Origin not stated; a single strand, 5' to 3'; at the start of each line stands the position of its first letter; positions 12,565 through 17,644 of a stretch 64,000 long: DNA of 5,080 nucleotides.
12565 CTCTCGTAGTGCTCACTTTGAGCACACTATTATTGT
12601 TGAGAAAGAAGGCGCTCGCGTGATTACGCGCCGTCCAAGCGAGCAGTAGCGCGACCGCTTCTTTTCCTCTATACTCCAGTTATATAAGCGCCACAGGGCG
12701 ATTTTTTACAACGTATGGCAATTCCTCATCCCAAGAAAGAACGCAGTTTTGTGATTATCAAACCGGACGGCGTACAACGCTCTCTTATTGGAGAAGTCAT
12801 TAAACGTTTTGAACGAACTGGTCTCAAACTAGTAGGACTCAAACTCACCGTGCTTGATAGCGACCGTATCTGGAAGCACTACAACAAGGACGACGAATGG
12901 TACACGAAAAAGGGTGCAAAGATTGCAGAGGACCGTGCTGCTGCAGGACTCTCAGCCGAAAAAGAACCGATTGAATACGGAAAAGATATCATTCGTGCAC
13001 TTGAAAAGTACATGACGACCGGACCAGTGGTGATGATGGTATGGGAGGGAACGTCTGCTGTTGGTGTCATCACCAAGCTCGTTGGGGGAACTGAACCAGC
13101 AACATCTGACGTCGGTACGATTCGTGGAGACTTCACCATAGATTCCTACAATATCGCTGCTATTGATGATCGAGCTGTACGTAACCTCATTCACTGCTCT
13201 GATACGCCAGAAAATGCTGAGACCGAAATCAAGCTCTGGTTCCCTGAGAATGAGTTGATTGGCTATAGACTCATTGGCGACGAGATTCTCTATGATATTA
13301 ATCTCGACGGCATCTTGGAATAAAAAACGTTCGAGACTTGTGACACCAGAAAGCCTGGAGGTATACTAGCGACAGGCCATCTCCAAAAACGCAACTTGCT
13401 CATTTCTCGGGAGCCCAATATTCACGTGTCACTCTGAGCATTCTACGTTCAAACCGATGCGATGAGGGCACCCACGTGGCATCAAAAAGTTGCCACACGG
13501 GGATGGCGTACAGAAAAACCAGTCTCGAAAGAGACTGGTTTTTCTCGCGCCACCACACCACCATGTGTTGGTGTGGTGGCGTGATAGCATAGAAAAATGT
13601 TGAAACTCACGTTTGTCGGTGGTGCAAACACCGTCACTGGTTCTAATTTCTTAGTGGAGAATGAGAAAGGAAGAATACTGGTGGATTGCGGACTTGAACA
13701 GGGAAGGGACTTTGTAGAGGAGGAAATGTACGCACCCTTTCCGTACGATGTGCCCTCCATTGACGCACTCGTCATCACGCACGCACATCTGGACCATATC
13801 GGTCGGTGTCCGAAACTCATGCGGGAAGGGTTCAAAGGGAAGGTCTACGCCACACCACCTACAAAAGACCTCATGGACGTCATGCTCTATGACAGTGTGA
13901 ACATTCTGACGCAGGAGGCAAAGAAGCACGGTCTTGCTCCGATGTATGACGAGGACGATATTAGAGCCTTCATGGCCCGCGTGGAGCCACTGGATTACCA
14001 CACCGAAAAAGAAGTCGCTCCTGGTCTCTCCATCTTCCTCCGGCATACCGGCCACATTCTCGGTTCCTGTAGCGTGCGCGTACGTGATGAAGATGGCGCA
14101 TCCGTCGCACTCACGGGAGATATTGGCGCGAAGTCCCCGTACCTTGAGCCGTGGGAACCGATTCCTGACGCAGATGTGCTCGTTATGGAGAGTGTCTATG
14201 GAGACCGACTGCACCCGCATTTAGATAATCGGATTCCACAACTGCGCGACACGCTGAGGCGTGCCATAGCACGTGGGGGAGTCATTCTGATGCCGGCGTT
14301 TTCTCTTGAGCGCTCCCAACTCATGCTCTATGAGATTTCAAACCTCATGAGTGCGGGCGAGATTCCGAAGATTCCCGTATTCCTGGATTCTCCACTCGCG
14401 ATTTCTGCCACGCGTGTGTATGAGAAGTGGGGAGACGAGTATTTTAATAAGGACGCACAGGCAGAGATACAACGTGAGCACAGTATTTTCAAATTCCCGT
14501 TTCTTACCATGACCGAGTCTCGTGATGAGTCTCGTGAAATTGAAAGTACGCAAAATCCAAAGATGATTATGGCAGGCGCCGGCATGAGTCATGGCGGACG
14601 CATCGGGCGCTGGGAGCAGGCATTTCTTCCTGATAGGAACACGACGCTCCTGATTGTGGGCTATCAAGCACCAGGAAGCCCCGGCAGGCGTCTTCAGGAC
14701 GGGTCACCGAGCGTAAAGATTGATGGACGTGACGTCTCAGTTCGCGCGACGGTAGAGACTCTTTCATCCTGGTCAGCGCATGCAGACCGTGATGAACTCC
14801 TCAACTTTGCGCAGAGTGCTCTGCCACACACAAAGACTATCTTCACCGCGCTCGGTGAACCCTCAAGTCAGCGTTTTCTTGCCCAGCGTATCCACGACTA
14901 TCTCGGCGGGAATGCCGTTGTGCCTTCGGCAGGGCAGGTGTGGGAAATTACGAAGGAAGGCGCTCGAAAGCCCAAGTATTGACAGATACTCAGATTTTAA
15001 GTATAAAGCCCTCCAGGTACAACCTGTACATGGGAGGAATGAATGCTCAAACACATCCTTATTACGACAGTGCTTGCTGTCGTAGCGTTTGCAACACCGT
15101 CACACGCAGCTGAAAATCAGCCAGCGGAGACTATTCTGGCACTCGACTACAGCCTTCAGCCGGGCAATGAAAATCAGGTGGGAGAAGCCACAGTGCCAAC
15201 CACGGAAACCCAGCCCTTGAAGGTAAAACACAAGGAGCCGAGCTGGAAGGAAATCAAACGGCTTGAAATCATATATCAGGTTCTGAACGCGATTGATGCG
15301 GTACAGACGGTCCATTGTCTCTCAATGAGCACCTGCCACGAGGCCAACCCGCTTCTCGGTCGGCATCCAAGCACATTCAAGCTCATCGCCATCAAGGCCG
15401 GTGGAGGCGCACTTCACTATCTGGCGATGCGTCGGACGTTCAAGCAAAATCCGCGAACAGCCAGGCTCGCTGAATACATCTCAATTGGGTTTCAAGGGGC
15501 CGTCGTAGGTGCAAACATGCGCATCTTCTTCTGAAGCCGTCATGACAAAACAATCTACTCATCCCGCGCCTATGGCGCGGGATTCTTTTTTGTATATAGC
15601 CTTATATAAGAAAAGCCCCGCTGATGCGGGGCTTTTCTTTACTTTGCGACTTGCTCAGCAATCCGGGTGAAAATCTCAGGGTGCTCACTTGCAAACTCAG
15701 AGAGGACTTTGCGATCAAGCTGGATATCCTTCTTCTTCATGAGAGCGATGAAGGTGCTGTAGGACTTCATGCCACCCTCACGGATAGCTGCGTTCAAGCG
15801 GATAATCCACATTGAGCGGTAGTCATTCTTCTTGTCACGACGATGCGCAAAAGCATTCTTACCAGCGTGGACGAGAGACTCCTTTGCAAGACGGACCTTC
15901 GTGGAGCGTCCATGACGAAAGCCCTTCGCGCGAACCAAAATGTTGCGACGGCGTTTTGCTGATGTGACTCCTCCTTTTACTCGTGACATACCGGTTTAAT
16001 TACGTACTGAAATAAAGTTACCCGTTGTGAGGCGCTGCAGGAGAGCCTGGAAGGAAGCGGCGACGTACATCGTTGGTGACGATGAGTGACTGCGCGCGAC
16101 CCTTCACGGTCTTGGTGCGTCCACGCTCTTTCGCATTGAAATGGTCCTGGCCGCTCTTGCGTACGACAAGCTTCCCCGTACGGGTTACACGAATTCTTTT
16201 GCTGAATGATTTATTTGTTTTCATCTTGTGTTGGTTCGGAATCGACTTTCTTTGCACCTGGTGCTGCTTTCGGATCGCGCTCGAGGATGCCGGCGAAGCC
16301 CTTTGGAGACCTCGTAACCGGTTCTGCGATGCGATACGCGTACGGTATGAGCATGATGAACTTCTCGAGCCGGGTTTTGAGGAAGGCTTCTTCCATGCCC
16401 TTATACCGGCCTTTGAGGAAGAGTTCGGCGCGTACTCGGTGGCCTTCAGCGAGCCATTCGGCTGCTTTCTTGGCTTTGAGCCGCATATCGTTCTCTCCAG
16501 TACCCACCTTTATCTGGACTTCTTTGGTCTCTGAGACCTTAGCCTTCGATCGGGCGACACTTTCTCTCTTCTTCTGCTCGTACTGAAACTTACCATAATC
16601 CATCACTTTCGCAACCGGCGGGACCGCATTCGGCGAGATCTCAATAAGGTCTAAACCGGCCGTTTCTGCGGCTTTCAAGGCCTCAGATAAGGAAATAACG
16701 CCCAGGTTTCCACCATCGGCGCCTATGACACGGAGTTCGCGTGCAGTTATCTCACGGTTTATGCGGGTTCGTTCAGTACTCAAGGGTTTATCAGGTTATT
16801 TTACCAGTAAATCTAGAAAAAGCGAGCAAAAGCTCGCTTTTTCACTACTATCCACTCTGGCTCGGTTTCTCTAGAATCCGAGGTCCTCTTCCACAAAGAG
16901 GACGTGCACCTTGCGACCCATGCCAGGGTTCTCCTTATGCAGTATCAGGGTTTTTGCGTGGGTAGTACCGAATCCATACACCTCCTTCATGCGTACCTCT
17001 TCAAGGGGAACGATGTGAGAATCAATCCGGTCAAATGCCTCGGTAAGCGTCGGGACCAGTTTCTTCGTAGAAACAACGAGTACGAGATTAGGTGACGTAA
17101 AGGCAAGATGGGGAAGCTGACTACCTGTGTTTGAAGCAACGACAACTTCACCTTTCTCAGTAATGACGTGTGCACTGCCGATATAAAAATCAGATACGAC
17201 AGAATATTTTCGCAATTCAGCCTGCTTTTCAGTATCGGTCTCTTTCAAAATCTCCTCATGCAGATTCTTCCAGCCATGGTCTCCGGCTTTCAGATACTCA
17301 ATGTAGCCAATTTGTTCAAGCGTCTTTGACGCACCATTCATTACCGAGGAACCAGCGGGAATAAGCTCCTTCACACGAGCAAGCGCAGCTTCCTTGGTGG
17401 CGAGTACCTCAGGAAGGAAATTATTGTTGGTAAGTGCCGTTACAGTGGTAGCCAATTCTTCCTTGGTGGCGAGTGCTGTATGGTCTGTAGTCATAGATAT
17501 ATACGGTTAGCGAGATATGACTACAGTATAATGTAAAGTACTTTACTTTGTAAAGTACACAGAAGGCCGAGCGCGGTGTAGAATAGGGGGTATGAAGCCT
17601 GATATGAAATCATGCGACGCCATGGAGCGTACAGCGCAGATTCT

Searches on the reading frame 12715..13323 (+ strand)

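Call 44: search_protein_families(library=pfam, proteins=[window:12715-13323:+], max_evalue=0.001)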
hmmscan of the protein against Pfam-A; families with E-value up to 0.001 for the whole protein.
window:12715-13323:+ (202 aa): 1 family
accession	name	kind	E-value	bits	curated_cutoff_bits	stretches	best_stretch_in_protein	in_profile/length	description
PF00334.24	NDK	-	6.9e-39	133.3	27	2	89-180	53-134/135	Nucleoside diphosphate kinase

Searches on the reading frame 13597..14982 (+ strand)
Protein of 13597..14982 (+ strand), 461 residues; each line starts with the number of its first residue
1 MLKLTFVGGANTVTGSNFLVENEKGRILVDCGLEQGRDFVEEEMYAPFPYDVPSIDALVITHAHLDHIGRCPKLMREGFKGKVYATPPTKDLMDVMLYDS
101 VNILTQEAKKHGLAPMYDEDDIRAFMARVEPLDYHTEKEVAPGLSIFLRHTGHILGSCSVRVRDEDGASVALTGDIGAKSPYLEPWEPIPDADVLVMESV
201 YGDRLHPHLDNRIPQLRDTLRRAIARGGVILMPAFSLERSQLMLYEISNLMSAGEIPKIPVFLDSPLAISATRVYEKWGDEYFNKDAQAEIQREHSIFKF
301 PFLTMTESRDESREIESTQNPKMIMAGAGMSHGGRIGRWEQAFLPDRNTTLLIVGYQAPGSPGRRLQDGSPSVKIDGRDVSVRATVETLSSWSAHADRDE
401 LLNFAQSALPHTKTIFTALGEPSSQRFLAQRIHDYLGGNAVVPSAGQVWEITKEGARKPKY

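Call 44: search_protein_families(library=pfam, proteins=[window:13597-14982:+], max_evalue=0.001)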
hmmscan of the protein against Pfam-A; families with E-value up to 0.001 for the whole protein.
window:13597-14982:+ (461 aa): 6 families
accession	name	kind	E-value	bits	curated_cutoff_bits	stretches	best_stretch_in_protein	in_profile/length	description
PF10996.14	Beta-Casp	-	3.6e-28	98.9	27.7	1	241-366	2-120/120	Beta-Casp domain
PF00753.33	Lactamase_B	-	2.3e-14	54.3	22.7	1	15-195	6-169/196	Metallo-beta-lactamase superfamily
PF16661.11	Lactamase_B_6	-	1.5e-12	47.7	27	1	19-164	1-151/193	Metallo-beta-lactamase superfamily domain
PF12706.13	Lactamase_B_2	-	2.8e-11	43.8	27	1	26-209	2-178/200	Beta-lactamase superfamily domain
PF07521.17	RMMBL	-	1.4e-10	41.4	21.6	1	380-443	2-63/63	Zn-dependent metallo-hydrolase RNA specificity domain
PF23023.1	Anti-Pycsar_Apyc1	-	0.00036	20.5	50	1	15-160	20-153/250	Anti-Pycsar protein Apyc1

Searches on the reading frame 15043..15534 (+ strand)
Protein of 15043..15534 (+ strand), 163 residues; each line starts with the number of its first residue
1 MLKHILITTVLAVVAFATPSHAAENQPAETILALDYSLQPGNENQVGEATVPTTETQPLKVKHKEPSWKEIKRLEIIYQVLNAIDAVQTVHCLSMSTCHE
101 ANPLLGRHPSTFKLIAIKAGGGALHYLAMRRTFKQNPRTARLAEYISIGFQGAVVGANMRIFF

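Call 44: search_protein_families(library=pfam, proteins=[window:15043-15534:+], max_evalue=0.001)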
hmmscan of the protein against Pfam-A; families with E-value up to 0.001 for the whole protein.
window:15043-15534:+ (163 aa): 1 family
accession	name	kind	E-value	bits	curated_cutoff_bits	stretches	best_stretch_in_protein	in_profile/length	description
PF18902.5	DUF5658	-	1.6e-05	26.1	25.2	1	80-155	2-78/82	Domain of unknown function (DUF5658)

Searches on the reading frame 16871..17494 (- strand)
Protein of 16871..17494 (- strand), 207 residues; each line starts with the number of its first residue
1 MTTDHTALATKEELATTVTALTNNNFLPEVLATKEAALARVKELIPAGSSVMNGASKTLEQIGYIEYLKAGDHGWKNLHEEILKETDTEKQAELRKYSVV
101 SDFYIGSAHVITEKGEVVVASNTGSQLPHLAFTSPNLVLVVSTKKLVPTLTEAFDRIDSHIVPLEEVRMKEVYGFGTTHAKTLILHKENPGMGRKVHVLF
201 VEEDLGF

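Call 44: search_protein_families(library=pfam, proteins=[window:16871-17494:-], max_evalue=0.001)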
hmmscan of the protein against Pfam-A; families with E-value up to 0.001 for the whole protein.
window:16871-17494:- (207 aa): 1 family
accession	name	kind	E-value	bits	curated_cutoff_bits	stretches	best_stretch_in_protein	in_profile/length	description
PF02589.21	LUD_dom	-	2.3e-27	96.4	22.6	1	16-200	3-188/189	LUD domain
